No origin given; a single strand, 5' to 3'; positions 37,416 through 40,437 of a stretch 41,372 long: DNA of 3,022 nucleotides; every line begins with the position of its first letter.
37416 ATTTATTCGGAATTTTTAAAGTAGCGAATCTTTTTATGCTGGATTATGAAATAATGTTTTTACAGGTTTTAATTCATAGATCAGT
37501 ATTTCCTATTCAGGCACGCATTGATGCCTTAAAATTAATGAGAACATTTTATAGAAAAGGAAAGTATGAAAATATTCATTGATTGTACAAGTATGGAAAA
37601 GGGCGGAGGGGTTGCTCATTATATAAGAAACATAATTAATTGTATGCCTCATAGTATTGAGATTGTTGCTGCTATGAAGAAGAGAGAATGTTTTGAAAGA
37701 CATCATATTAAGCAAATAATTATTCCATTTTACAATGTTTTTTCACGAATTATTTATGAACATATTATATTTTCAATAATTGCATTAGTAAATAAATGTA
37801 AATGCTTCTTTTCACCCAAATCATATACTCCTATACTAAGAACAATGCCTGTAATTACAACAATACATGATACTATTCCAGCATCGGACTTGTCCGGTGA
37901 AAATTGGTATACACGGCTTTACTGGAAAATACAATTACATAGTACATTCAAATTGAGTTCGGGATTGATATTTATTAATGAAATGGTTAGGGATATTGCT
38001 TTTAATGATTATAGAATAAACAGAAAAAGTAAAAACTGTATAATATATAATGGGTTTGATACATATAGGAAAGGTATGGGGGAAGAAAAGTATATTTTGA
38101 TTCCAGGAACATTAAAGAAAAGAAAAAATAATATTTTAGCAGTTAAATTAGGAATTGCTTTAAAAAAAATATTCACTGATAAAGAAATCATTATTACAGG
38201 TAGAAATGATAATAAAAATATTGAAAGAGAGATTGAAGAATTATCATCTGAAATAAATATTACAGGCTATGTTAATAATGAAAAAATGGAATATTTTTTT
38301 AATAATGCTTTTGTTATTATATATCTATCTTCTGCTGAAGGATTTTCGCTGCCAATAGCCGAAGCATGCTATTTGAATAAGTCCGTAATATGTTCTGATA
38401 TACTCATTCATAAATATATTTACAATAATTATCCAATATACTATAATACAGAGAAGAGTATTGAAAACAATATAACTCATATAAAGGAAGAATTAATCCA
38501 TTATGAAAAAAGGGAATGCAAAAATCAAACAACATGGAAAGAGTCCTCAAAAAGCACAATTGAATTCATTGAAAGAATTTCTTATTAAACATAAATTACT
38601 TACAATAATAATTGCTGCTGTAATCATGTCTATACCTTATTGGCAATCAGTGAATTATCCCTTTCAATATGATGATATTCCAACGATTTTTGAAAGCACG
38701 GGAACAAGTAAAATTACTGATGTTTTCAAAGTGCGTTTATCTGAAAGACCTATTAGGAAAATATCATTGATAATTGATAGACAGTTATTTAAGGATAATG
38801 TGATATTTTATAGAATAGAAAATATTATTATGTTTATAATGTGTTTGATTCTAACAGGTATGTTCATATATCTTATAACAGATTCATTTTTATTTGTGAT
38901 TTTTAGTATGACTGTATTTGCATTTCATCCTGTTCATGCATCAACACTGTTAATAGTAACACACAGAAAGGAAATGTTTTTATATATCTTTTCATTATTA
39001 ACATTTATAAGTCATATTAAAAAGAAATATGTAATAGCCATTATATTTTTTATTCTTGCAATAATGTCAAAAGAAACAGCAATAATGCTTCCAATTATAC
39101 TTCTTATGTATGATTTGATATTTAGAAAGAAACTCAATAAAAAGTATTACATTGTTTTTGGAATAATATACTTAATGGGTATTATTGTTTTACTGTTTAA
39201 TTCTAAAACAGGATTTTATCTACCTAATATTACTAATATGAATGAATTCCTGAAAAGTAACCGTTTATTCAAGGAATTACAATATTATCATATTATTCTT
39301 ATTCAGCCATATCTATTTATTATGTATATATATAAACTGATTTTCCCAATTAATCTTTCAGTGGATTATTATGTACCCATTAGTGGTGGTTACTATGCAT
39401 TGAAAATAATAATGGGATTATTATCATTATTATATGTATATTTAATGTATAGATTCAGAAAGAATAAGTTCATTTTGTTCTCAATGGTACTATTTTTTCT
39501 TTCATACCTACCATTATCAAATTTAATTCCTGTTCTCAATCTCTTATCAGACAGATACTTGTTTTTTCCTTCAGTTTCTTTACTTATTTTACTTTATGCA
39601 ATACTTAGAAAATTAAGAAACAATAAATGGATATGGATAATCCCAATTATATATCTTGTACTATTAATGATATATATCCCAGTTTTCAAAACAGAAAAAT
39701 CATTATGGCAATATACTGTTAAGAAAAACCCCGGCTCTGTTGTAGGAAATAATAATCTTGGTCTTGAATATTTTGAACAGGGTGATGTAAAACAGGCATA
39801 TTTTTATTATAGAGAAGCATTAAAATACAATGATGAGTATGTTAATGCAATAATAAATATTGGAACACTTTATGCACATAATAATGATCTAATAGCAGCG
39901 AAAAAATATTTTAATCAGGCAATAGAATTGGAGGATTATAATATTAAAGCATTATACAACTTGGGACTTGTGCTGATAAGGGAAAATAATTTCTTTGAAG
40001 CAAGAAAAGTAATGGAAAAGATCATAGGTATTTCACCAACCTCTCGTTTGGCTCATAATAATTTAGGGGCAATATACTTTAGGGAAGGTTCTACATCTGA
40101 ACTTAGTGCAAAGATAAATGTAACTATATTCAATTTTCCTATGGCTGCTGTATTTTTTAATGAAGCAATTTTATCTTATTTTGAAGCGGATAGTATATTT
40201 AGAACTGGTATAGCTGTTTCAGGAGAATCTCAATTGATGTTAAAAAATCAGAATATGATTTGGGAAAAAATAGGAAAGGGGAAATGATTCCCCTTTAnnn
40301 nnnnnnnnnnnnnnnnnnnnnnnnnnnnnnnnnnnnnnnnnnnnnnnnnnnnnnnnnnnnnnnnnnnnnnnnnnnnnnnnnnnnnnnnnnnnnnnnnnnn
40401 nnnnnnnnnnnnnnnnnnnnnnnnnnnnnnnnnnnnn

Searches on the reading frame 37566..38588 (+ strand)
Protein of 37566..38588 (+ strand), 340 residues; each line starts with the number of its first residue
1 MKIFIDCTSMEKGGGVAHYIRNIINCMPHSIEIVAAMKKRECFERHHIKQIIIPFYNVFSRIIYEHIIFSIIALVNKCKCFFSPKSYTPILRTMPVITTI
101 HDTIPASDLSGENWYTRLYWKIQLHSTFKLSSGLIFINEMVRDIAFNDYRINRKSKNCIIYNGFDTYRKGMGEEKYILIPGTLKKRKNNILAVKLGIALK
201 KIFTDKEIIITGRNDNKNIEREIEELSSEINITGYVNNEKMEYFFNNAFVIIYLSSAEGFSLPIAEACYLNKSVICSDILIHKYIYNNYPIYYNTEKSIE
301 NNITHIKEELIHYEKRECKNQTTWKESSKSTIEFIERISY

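Call 9: search_protein_families(library=pfam, proteins=[window:37566-38588:+], max_evalue=0.01)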
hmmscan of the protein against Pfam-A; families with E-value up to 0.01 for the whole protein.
window:37566-38588:+ (340 aa): 3 families
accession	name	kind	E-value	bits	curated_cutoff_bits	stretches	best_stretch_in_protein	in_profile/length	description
PF00534.26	Glycos_transf_1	-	5e-13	49.4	26.4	1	173-325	14-166/172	Glycosyl transferases group 1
PF13692.12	Glyco_trans_1_4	-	1.1e-08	35.9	27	1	175-281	2-111/142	Glycosyl transferases group 1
PF13439.12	Glyco_transf_4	-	2e-06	28.4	28.5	1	14-166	2-168/170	Glycosyltransferase Family 4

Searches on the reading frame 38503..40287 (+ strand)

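Call 9: search_protein_families(library=pfam, proteins=[window:38503-40287:+], max_evalue=0.01)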
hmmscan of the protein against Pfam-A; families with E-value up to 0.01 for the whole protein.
window:38503-40287:+ (594 aa): 11 families
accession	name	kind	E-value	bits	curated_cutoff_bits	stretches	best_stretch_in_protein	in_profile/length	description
PF07719.23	TPR_2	-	1.1e-17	63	27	2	417-445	5-33/34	Tetratricopeptide repeat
PF13181.12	TPR_8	-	2.6e-14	52.5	25.7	2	449-477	3-31/34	Tetratricopeptide repeat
PF00515.34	TPR_1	-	7.4e-13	48.2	27.8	2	417-444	5-32/34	Tetratricopeptide repeat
PF13431.12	TPR_17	-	2.4e-11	43.4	24.4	1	469-501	1-33/34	Tetratricopeptide repeat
PF14559.12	TPR_19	-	3.7e-08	34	25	1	461-514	5-58/68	Tetratricopeptide repeat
PF13424.12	TPR_12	-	4.1e-07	30.6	30.1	0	417-476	7-74/77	Tetratricopeptide repeat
PF13414.12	TPR_11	-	5.2e-07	29.7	26.8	0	420-458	1-39/42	TPR repeat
PF13432.12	TPR_16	-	4.9e-06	27.3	32.7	0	418-475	2-59/65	Tetratricopeptide repeat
PF13174.12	TPR_6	-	7.1e-06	26.8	26.3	0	483-514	2-33/33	Tetratricopeptide repeat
PF13428.12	TPR_14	-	0.00011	23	23.5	0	452-488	6-42/44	Tetratricopeptide repeat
PF13374.12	TPR_10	-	0.0002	21.7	27.5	0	483-507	4-28/42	Tetratricopeptide repeat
